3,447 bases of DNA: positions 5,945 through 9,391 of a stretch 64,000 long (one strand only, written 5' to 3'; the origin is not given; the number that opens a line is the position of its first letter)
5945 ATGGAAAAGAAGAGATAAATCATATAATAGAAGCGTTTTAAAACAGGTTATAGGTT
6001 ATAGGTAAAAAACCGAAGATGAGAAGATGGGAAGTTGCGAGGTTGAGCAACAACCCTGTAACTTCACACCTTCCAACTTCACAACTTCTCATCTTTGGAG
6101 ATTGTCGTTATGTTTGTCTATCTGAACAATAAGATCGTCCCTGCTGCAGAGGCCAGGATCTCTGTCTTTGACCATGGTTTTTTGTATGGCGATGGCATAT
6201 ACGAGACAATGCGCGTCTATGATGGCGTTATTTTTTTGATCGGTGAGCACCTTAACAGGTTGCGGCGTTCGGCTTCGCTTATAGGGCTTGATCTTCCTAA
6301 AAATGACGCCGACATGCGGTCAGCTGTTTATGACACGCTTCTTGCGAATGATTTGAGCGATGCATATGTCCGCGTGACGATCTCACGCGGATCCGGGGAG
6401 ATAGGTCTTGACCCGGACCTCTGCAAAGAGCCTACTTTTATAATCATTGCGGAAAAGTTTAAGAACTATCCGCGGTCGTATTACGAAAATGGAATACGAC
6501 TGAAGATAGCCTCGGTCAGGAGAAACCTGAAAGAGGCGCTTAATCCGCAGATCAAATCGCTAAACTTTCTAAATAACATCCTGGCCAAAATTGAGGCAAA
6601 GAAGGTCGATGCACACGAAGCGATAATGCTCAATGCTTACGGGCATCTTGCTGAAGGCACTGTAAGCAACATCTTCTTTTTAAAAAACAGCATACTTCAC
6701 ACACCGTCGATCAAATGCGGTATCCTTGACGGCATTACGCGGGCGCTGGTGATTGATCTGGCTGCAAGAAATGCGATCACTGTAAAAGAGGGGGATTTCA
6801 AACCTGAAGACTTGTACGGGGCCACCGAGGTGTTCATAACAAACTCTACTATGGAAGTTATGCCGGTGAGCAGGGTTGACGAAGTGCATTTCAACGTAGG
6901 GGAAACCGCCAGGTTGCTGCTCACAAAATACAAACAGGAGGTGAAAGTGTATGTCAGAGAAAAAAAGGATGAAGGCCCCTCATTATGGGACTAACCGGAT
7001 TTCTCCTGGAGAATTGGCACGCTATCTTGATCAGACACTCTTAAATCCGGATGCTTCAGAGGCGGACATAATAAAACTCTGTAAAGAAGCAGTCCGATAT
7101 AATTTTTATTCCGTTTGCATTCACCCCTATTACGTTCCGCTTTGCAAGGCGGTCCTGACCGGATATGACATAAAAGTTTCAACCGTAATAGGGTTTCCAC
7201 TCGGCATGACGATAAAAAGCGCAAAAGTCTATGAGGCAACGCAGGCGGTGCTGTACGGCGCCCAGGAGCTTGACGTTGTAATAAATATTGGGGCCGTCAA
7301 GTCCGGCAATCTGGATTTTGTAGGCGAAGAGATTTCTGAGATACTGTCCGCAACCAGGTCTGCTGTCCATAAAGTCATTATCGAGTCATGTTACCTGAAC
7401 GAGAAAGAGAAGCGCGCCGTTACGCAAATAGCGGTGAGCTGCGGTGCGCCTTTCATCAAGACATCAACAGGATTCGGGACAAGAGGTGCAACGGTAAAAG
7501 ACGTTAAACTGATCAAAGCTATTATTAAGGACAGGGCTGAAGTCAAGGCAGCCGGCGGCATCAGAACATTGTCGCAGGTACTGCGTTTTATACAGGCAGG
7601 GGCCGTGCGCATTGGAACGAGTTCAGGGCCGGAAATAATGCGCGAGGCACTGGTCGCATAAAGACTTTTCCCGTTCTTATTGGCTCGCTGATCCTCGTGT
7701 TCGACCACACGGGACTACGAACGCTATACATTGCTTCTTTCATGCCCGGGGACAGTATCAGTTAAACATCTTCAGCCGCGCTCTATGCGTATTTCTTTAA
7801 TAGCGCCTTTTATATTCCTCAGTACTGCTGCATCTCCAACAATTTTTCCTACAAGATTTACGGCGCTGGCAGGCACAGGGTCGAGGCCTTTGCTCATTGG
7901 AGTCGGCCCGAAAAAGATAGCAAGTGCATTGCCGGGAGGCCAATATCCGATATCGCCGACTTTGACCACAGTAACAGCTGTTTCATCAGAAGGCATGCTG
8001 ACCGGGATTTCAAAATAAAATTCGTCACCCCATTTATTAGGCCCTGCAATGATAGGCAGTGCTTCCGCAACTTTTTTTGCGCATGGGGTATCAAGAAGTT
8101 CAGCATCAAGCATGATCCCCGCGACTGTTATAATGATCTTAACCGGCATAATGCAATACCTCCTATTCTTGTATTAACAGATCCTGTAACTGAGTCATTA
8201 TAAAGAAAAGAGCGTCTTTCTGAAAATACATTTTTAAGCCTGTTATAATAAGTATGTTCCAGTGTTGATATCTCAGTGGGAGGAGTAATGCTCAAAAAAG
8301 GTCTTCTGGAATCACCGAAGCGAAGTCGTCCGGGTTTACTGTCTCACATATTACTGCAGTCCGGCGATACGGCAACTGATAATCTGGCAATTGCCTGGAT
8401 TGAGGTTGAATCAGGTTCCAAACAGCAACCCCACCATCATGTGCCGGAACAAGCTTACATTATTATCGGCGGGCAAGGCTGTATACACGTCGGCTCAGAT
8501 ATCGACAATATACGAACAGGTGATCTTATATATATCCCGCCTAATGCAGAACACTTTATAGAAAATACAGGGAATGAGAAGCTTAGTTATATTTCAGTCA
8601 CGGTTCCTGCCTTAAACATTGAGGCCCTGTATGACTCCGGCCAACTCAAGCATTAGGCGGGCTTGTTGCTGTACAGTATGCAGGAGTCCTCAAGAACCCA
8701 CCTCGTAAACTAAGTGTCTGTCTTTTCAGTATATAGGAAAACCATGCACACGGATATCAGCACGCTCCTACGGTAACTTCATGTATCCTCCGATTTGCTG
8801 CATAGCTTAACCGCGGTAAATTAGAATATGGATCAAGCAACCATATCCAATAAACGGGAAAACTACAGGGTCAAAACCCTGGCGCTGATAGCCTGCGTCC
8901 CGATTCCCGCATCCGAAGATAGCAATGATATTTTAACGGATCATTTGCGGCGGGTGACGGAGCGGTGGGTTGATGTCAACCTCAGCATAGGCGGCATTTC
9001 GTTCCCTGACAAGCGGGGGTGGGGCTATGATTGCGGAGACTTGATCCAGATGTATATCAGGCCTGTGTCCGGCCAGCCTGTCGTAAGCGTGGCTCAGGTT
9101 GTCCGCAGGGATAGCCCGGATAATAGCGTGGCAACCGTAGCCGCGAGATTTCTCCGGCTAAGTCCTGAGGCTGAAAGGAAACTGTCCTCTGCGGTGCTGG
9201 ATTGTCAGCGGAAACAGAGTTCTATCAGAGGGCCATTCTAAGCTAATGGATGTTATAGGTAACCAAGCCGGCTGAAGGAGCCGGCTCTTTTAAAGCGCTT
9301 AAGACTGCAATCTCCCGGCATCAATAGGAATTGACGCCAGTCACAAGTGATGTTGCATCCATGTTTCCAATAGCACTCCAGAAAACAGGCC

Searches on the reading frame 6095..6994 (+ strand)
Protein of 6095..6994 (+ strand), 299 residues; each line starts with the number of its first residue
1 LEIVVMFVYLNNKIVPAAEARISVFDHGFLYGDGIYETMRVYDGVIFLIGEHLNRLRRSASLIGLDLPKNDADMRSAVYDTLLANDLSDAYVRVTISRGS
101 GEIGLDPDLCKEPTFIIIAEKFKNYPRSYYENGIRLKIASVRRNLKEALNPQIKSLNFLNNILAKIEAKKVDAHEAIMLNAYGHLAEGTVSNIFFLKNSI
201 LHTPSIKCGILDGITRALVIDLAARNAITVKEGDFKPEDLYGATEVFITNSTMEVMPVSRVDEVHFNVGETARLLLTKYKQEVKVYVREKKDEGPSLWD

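Call 68: search_protein_families(library=pfam, proteins=[window:6095-6994:+], max_evalue=0.00001)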
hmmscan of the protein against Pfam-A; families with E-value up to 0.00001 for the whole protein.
window:6095-6994:+ (299 aa): 1 family
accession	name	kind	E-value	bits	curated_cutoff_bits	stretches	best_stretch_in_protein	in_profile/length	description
PF01063.24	Aminotran_4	-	3.9e-64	217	28.5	1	34-261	1-223/223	Amino-transferase class IV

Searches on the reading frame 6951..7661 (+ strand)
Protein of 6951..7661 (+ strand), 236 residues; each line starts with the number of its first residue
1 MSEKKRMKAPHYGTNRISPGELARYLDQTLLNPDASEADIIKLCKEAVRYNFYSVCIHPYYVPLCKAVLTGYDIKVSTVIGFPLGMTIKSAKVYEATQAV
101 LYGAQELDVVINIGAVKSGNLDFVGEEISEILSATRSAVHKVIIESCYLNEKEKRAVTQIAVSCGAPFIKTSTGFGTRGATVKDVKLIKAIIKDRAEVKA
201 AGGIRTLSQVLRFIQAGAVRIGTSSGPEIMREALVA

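Call 68: search_protein_families(library=pfam, proteins=[window:6951-7661:+], max_evalue=0.00001)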
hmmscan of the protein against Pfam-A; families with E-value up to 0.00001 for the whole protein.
window:6951-7661:+ (236 aa): 1 family
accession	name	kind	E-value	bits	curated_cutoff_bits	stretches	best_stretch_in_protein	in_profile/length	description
PF01791.15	DeoC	-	5.8e-16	59.2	23.8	1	25-228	5-225/229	DeoC/LacD family aldolase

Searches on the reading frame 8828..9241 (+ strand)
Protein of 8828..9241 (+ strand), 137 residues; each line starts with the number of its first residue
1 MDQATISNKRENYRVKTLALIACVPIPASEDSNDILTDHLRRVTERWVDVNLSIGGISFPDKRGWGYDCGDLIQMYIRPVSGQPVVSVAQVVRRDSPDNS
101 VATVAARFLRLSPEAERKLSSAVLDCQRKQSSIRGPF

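Call 68: search_protein_families(library=pfam, proteins=[window:8828-9241:+], max_evalue=0.00001)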
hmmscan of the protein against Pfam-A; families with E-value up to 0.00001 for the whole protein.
window:8828-9241:+ (137 aa): 1 family
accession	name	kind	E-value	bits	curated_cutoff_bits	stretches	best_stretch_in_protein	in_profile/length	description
PF07238.19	PilZ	-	1.7e-06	28.7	22.5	1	49-122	27-99/102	PilZ domain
